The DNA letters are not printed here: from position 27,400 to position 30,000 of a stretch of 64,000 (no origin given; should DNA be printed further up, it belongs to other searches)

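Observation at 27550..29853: KaiC/RecA-like ATPase fused to a cytoplasmic solute-binding-protein-like domain, in an AT-rich gene of foreign codon usage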

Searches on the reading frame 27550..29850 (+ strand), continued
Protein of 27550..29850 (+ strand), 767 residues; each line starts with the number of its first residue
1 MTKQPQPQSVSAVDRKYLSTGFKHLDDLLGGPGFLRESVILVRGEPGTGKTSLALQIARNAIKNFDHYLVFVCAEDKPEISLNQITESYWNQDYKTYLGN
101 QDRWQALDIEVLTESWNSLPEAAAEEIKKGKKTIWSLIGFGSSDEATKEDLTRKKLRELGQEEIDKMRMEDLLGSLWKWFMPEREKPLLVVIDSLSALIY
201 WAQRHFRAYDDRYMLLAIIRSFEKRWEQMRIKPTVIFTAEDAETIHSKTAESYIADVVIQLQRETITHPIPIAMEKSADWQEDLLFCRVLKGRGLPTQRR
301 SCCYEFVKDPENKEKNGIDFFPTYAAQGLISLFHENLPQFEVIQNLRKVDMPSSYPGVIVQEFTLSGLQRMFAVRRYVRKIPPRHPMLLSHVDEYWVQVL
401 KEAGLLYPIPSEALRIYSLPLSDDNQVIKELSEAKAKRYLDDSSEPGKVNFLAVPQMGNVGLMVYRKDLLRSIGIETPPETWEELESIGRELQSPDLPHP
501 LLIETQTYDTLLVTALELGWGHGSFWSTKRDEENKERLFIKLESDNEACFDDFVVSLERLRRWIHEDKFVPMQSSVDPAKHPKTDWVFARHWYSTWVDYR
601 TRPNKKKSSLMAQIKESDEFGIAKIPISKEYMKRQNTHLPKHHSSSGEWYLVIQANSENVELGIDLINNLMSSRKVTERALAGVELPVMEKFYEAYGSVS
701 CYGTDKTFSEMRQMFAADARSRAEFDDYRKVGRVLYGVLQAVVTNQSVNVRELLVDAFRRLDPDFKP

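Call 7: search_solved_structures(query=window:27550-29850:+, max_evalue=1, show_alignments=2)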
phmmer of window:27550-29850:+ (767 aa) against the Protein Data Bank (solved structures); distinct sequences matched with E-value up to 1: 105 (the best 60 are shown).
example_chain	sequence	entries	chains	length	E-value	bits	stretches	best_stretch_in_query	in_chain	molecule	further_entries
8zn5_B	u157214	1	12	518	1.2e-16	63.3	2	18-93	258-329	KaiC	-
8zn7_D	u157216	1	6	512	1.4e-13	53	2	18-93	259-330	KaiC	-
8zn6_F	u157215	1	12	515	2.8e-13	52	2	18-92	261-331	KaiC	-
7dy1_A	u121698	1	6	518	4.4e-12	48.1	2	18-94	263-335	Circadian clock protein kinase KaiC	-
4o0m_A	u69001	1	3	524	4.6e-12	48.1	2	18-94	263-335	Circadian clock protein kinase KaiC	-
5jwq_A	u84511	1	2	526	4.6e-12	48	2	18-94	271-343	Circadian clock protein kinase KaiC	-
8jon_A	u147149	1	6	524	5.1e-12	47.9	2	18-94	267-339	Circadian clock oscillator protein KaiC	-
4dug_A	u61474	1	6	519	1.2e-11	46.7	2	18-94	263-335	Circadian clock protein kinase kaiC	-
7x1y_A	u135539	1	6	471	5.2e-11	44.6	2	18-94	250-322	Circadian clock oscillator protein KaiC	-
7x1z_A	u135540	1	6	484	5.7e-11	44.4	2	18-94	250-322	Circadian clock oscillator protein KaiC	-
3k0c_A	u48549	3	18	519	5.7e-11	44.4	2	18-94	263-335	Circadian clock protein kinase KaiC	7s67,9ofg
7dyk_A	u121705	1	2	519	5.7e-11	44.4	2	18-94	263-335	Circadian clock protein kinase KaiC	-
7dyi_A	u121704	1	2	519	5.7e-11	44.4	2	18-94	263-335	Circadian clock protein kinase KaiC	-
3jzm_A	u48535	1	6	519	5.7e-11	44.4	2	18-94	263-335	Circadian clock protein kinase kaiC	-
1u9i_A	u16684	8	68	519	5.7e-11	44.4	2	18-94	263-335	KaiC | Circadian clock protein kinase kaiC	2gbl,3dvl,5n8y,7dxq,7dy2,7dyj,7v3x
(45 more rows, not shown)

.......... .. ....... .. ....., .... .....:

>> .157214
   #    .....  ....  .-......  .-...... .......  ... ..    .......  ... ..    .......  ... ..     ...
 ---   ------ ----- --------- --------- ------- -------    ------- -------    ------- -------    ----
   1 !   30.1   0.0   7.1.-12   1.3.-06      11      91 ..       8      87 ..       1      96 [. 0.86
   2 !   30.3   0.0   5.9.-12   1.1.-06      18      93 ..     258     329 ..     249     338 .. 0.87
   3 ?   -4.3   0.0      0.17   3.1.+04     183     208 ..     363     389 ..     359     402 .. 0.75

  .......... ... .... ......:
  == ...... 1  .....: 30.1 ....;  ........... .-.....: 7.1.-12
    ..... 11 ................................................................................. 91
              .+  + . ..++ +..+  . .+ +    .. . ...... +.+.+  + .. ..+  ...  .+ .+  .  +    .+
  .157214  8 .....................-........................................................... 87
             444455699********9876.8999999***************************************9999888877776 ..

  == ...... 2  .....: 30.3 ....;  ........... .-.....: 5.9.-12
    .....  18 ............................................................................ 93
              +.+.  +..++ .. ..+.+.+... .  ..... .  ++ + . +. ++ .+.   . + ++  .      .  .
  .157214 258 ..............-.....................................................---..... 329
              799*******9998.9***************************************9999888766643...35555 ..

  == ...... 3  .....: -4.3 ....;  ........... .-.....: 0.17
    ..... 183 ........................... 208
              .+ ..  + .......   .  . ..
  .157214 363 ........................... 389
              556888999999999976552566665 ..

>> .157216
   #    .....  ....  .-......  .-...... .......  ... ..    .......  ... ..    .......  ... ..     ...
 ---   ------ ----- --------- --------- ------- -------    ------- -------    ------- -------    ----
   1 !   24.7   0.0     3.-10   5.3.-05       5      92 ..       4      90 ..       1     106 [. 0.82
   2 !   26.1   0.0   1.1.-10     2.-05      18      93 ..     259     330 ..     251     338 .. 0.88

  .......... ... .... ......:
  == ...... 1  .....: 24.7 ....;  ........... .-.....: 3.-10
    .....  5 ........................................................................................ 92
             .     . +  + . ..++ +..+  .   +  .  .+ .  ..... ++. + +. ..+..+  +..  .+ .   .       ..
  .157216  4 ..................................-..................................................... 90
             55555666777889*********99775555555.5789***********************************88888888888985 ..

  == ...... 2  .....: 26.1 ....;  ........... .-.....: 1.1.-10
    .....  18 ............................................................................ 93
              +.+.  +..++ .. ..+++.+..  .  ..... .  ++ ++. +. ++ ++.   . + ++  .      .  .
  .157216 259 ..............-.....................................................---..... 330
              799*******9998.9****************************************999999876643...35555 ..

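Call 11: find_encoding_contigs(protein=P0003, flank=8000, max_places=2)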
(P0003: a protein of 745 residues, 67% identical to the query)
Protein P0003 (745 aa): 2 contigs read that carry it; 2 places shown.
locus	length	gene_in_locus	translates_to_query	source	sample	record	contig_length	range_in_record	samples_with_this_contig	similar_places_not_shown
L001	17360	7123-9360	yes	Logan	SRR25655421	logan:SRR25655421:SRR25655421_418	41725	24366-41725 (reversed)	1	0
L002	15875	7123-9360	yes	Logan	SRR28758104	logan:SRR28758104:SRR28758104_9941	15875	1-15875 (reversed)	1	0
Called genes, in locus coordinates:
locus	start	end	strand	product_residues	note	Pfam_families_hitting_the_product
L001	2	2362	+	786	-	?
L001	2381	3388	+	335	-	PF04199:Cyclase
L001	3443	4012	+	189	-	PF13751:DDE_Tnp_1_6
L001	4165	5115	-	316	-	PF03009:GDPD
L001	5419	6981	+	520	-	PF16697:Yop-YscD_cpl (weak), PF00089:Trypsin (weak), PF13365:Trypsin_2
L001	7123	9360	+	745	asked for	PF03796:DnaB_C (weak), PF06745:ATPase, PF20720:nSTAND3 (weak), PF01547:SBP_bac_1, PF13416:SBP_bac_8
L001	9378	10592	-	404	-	PF14907:NTP_transf_5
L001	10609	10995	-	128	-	PF05168:HEPN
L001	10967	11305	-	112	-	PF01909:NTP_transf_2, PF18765:Polbeta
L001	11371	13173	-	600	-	PF05192:MutS_III, PF00488:MutS_V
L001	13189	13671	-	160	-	PF01850:PIN (weak)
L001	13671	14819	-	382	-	-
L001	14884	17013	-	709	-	PF01011:PQQ, PF13360:PQQ_2 (weak), PF13570:Beta-prop_ACSF4 (faint), PF07774:EMC1_C (faint), PF00034:Cytochrom_C (weak), PF13442:Cytochrome_CBB3, PF01011:PQQ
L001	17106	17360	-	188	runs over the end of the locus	-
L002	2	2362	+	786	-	?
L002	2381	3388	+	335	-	PF04199:Cyclase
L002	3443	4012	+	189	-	PF13751:DDE_Tnp_1_6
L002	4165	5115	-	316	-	PF03009:GDPD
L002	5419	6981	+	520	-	PF16697:Yop-YscD_cpl (weak), PF00089:Trypsin (weak), PF13365:Trypsin_2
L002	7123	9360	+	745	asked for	PF03796:DnaB_C (weak), PF06745:ATPase, PF20720:nSTAND3 (weak), PF01547:SBP_bac_1, PF13416:SBP_bac_8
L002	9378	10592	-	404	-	PF14907:NTP_transf_5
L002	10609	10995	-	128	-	PF05168:HEPN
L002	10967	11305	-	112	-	PF01909:NTP_transf_2, PF18765:Polbeta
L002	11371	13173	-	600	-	PF05192:MutS_III, PF00488:MutS_V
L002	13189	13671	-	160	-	PF01850:PIN (weak)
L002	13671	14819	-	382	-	-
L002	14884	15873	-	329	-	?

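Call 12: find_encoding_contigs(protein=P0007, flank=8000, max_places=2)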
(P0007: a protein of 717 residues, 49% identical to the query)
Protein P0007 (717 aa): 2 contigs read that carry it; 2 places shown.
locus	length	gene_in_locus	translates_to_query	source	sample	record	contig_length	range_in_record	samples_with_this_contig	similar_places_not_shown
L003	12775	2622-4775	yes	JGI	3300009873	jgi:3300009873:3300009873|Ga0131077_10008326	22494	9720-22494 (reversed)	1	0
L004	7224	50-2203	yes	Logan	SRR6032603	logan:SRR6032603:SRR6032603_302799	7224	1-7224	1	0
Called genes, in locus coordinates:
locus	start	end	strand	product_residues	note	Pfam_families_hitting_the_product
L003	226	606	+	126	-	-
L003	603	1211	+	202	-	PF03929:PepSY_TM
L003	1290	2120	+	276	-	-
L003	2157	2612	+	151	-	PF13577:SnoaL_4 (weak), PF13474:SnoaL_3 (weak), PF14534:DUF4440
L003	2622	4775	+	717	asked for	PF03796:DnaB_C (weak), PF06745:ATPase, PF13191:AAA_16 (faint), PF13481:AAA_25 (faint), PF20720:nSTAND3 (faint), PF24883:NPHP3_N (weak), PF13416:SBP_bac_8 (weak)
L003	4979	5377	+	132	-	PF19560:DUF6082 (weak)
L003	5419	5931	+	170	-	PF05163:DinB, PF12867:DinB_2 (weak)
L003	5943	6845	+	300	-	PF00797:Acetyltransf_2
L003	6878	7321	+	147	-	-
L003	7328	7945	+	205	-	-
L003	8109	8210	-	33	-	-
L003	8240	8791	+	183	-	PF13328:HD_4, PF01966:HD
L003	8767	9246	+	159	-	PF13302:Acetyltransf_3 (weak), PF00583:Acetyltransf_1, PF13673:Acetyltransf_10 (weak), PF13508:Acetyltransf_7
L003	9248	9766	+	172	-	PF13302:Acetyltransf_3, PF00583:Acetyltransf_1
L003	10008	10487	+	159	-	PF11528:DUF3224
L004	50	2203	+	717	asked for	PF03796:DnaB_C (weak), PF06745:ATPase, PF13191:AAA_16 (faint), PF13481:AAA_25 (faint), PF20720:nSTAND3 (faint), PF24883:NPHP3_N (weak), PF13416:SBP_bac_8 (weak)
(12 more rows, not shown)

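Call 13: find_encoding_contigs(protein=P0009, flank=8000, max_places=2)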
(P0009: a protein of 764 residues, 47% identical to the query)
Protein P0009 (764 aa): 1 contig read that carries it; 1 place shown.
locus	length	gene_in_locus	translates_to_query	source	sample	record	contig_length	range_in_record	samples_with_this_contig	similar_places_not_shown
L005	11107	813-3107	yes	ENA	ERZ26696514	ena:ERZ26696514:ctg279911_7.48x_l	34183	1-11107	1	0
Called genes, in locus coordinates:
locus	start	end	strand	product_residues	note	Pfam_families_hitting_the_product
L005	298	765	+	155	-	-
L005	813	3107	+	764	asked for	PF03796:DnaB_C (weak), PF06745:ATPase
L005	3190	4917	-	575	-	PF13145:Rotamase_2 (faint), PF00639:Rotamase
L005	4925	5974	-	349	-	-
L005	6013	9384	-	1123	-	-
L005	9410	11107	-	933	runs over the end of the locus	PF13620:CarboxypepD_reg, PF13715:CarbopepD_reg_2, PF07715:Plug (weak)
